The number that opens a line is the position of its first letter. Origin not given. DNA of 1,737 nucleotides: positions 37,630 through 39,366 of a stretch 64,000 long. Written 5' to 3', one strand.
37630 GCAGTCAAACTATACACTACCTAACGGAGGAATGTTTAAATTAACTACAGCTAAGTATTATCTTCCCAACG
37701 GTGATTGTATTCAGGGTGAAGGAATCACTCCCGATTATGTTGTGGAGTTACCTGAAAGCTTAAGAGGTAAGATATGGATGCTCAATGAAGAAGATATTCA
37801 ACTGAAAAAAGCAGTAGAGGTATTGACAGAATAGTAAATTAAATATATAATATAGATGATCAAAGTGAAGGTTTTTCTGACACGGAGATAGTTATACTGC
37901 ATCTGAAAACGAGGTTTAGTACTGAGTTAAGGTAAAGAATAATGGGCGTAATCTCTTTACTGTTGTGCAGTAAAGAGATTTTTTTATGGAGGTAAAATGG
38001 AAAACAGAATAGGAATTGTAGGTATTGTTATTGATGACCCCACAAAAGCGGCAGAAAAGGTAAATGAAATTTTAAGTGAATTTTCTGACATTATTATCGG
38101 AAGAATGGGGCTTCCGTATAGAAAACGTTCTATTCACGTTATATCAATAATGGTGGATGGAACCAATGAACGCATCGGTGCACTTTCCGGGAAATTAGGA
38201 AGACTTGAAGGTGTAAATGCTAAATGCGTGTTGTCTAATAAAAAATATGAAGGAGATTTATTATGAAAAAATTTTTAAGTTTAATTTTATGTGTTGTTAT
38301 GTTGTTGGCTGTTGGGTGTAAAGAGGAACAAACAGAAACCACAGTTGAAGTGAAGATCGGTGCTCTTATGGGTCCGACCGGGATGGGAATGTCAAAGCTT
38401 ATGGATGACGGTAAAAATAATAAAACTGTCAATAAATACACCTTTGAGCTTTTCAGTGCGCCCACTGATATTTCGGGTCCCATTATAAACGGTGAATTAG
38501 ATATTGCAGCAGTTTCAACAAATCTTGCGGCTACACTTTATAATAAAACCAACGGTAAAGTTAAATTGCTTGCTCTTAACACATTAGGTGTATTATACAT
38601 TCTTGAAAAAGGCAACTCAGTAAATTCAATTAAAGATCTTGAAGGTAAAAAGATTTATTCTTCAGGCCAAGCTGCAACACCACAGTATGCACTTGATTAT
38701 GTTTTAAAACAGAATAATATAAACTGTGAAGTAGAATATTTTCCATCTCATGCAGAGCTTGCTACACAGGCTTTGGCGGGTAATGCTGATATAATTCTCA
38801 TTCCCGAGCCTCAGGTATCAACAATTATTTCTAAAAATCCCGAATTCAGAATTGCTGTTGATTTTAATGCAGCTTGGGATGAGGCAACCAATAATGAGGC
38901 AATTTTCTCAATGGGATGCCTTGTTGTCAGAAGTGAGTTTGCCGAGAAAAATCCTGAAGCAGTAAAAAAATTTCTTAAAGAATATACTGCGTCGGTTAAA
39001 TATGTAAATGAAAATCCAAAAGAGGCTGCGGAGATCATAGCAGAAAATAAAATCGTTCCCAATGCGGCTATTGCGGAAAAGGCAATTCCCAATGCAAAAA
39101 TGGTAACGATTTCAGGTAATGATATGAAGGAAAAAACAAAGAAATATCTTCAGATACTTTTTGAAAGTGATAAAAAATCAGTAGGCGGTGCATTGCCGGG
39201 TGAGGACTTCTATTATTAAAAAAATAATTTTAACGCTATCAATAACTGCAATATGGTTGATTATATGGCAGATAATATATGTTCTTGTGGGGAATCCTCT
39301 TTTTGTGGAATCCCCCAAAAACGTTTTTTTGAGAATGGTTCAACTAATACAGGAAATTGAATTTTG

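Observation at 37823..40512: Obligatory read-through terminator with no recognisable riboswitch class, controlling a TM1266-ACT protein plus NMT1-type ABC importer operon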

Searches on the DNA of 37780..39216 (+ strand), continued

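Call 59: search_with_rna_model(model_id=R2, sources=[window, L001, L002, L003, L005, L006, L007, L008, L009, L013, L014, L015, L016, L017, L018, L019, L020, L021, L023, L025, L026, L027, L028, L029, L032, L033, L035, L036, L038, L040, L041, L042, L043, L044, L046, L048, L049, L051, L052, L053, L054, L055, L056, L058, L061, L067, L071, L072, L076, L078, L080, L084, L095, L099, L142, L152, L165, L166, L176, L196, L197], max_evalue=0.05, make_alignment=true)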
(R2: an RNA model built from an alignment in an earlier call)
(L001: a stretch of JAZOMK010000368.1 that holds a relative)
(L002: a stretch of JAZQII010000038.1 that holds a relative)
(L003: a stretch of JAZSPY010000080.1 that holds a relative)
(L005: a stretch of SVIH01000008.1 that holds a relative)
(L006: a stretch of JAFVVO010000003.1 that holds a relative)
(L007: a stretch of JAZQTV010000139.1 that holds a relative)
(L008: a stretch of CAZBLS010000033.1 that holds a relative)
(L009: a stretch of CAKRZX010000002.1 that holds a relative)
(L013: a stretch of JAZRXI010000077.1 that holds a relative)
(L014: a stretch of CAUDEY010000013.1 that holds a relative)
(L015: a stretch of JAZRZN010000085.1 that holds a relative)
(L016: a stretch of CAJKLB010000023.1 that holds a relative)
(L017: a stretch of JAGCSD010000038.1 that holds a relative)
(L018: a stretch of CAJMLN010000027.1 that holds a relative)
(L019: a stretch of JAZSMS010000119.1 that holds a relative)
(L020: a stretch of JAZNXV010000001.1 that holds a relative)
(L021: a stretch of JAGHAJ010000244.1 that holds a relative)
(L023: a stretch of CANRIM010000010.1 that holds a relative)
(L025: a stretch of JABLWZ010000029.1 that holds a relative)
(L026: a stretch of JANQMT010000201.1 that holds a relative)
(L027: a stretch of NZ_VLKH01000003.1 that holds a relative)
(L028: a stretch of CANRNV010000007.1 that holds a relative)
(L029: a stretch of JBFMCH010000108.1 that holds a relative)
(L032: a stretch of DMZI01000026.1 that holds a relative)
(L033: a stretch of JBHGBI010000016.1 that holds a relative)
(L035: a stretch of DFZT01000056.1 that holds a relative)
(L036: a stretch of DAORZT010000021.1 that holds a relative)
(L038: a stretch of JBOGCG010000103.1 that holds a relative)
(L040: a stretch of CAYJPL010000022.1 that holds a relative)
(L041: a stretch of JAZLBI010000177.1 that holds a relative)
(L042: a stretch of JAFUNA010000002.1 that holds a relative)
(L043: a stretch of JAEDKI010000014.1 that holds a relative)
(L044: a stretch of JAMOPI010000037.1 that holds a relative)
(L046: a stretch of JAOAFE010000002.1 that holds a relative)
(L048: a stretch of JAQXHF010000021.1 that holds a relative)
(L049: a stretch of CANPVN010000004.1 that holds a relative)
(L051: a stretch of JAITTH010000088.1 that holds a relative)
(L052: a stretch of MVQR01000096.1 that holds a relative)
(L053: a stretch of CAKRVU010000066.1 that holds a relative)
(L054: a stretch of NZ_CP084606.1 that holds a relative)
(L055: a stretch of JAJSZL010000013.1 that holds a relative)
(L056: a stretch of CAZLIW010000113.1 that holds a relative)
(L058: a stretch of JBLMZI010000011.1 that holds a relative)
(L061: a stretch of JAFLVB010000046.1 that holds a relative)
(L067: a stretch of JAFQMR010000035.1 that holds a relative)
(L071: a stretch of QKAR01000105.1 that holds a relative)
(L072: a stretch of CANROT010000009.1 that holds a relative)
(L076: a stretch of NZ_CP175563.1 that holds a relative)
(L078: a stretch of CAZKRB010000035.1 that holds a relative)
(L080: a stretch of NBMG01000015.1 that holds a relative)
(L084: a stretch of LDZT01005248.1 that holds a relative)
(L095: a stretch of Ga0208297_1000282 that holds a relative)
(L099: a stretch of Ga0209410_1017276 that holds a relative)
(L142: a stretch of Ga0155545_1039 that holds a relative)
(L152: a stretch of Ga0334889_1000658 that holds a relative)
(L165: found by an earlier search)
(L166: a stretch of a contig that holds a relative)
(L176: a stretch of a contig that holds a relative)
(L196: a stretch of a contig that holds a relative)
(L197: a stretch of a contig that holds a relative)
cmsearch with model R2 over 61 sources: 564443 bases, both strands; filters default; matches with E-value up to 0.05: 69.
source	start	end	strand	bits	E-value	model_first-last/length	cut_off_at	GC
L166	4190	4222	+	34.2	4.6e-07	1-35/35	no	0.52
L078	4803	4838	+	34.1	4.9e-07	1-35/35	no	0.53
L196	227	260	+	33.2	9.1e-07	1-35/35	no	0.53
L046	4958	4991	+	33.2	9.3e-07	1-35/35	no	0.5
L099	143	178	+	33.2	9.6e-07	1-35/35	no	0.56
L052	773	808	+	31.2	4e-06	1-35/35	no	0.56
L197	5123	5156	+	30.7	5.8e-06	1-35/35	no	0.29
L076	4811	4845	+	30.7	6.1e-06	1-35/35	no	0.57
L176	87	119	+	29.9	1.1e-05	1-35/35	no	0.42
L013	4854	4887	+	29.9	1.1e-05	1-35/35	no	0.56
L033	2208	2242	+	29.6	1.4e-05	1-35/35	no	0.63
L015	4885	4918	+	29.4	1.6e-05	1-35/35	no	0.35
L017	723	755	+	28.8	2.5e-05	1-35/35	no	0.42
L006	4895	4928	+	28.7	2.7e-05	1-35/35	no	0.35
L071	4852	4886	+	28.6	2.9e-05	1-35/35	no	0.54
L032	4886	4919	+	28.3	3.5e-05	1-35/35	no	0.53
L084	1690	1723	+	28.3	3.5e-05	1-35/35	no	0.53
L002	4903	4936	+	28.1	4e-05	1-35/35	no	0.35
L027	4900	4931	+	27.6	6e-05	1-35/35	no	0.34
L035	4874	4907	+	26.6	0.00012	1-35/35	no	0.5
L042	6296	6327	+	26.6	0.00013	1-35/35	no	0.44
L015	4840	4872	+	26.4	0.00015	1-35/35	no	0.61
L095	510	542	+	26.3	0.00016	1-35/35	no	0.42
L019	4893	4926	+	25.8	0.00023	1-35/35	no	0.44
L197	4683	4715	+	25.6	0.00025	1-35/35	no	0.55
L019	4847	4880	+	25.6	0.00026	1-35/35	no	0.41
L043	6286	6318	+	25.5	0.00029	1-35/35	no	0.36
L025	4869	4901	+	25.3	0.00034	1-35/35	no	0.48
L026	2075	2109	+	25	0.0004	1-35/35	no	0.49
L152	8904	8938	+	25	0.00042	1-35/35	no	0.46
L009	4859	4892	+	24.9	0.00045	1-35/35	no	0.38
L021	7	37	+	24.5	0.0006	1-35/35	no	0.61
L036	4862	4895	+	24.4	0.00063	1-35/35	no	0.53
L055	2436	2470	+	24.3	0.0007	1-35/35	no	0.57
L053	3526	3557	+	24.3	0.00072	1-35/35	no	0.34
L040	4874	4906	+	24.2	0.00075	1-35/35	no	0.42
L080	4853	4889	+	24.2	0.00077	1-35/35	no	0.43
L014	4900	4933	+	24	0.00084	1-35/35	no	0.56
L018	4900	4933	+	24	0.00084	1-35/35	no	0.59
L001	1094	1127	+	24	0.00087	1-35/35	no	0.32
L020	4881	4914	+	23.8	0.001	1-35/35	no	0.35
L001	1051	1083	+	23.7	0.001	1-35/35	no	0.36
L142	3332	3369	-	23.7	0.0011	1-35/35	no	0.58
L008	4854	4887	+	23.6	0.0012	1-35/35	no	0.41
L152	9345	9378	+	23.1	0.0017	1-35/35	no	0.56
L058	5481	5512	+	22.8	0.0021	1-35/35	no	0.56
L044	4892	4925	+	22.7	0.0022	1-35/35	no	0.71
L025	4821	4853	+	22.5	0.0026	1-35/35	no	0.55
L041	4890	4922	+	22.2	0.0034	1-35/35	no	0.42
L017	765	797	+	21.9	0.0041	1-35/35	no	0.55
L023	4867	4903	+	21.4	0.0061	1-35/35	no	0.54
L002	4859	4891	+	21.3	0.0066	1-35/35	no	0.45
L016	4901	4934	+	21.2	0.007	1-35/35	no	0.59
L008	4897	4931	+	21.1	0.0075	1-35/35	no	0.4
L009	4902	4938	+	20.9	0.0086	1-35/35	no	0.41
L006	4849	4882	+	20.8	0.009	1-35/35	no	0.5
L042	4890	4930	+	20.8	0.0091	1-35/35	no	0.54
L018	4853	4888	+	20.5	0.011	1-35/35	no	0.5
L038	4909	4941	+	19.8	0.019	1-35/35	no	0.3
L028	2503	2535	+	19.8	0.02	1-35/35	no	0.52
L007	4895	4927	+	19.4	0.026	1-35/35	no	0.45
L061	4891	4922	+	19.3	0.029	1-35/35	no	0.56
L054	4795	4846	+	19.3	0.029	1-35/35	no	0.5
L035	5278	5311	+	19.2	0.03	1-35/35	no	0.47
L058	5429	5463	+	19.2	0.031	1-35/35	no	0.63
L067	1754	1786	+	19.1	0.033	1-35/35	no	0.48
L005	4849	4882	+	19.1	0.034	1-35/35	no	0.47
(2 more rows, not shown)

Alignment A6: 69 matches aligned to the model, 63 columns, each read 5' to 3' on its own strand. Consensus structure (alignment columns), stored with it:
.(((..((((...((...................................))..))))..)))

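Call 69: search_with_rna_model(model_id=R2, sources=[L201, L202, L203, L204, L205, L206], max_evalue=10)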
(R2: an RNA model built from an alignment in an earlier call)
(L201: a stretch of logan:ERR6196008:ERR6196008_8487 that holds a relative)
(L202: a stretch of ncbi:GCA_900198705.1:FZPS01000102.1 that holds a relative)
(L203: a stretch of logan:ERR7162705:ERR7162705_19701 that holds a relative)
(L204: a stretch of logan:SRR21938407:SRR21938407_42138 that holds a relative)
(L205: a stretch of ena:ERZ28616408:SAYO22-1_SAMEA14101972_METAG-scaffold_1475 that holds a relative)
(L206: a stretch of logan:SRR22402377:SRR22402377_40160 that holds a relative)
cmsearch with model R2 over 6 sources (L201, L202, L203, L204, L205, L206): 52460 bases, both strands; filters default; matches with E-value up to 10: 2.
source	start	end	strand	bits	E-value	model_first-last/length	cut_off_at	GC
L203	3548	3580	+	13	0.28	1-35/35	no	0.64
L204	3389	3421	+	13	0.28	1-35/35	no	0.64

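Call 70: search_rna_families(sources=[L201, L202, L203, L205], threshold=gathering)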
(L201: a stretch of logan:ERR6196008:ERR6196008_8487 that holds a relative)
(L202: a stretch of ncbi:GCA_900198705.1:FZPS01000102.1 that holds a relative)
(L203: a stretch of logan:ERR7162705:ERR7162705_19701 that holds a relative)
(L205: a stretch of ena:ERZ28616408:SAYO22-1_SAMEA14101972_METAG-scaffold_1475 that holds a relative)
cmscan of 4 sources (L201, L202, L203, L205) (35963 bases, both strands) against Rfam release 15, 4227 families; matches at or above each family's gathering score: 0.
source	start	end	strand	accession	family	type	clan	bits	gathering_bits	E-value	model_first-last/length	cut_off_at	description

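Call 81: search_with_rna_model(model_id=R2, sources=[L207, L208, L209, L210, L211, L212], max_evalue=10)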
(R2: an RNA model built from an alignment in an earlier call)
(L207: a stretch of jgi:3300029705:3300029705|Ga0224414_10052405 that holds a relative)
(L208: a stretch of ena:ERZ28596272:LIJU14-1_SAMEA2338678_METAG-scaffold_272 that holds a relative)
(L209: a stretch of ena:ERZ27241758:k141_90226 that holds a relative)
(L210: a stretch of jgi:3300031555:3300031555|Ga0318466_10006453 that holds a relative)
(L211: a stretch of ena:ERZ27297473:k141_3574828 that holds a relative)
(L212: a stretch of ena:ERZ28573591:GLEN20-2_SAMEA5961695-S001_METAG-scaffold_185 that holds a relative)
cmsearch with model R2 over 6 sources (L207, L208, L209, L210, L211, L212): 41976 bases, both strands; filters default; matches with E-value up to 10: 2.
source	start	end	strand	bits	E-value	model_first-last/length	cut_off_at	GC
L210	2566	2598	+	18.1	0.0051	1-35/35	no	0.52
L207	4472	4511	-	11.1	0.96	1-35/35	no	0.52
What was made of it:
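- Closest known: NMT1 motif. Different: The module here follows TM1266, not the NMT1-type gene (calls 69, 81).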
